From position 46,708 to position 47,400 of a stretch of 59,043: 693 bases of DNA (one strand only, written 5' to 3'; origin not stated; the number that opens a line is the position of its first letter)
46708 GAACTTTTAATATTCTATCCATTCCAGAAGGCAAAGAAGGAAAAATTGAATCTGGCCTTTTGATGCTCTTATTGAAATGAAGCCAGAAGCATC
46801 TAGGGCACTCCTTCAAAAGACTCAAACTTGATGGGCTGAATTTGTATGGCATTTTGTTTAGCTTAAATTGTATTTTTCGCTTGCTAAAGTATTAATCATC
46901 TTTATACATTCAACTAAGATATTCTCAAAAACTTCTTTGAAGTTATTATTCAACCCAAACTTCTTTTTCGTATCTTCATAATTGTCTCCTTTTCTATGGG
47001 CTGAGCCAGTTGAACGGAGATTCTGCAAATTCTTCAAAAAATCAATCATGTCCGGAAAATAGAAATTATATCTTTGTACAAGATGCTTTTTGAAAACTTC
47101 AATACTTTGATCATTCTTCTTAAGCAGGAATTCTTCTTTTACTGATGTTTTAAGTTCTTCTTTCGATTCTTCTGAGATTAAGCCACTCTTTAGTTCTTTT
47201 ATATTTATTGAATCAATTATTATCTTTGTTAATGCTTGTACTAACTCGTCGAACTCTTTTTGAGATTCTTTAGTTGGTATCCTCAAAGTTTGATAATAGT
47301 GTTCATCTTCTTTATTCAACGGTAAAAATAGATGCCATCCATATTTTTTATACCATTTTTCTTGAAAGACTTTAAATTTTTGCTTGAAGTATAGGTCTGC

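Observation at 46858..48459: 533-aa orphan protein with a C-terminal HEPN-like Rx5H motif between the MTase and the Cas4-like nuclease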

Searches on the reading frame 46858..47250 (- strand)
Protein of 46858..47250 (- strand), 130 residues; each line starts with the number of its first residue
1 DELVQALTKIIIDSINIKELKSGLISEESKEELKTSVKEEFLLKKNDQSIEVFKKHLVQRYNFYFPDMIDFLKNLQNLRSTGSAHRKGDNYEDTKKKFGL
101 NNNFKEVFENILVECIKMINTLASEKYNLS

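Call 25: search_protein_families(library=pfam, proteins=[window:46858-47250:-], max_evalue=10)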
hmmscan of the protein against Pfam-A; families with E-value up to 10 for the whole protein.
window:46858-47250:- (130 aa): 1 family
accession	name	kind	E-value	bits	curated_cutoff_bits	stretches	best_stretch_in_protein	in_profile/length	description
PF22373.2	MG491_central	-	0.22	12.2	27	1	88-123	38-73/132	Organelle protein MG491, central domain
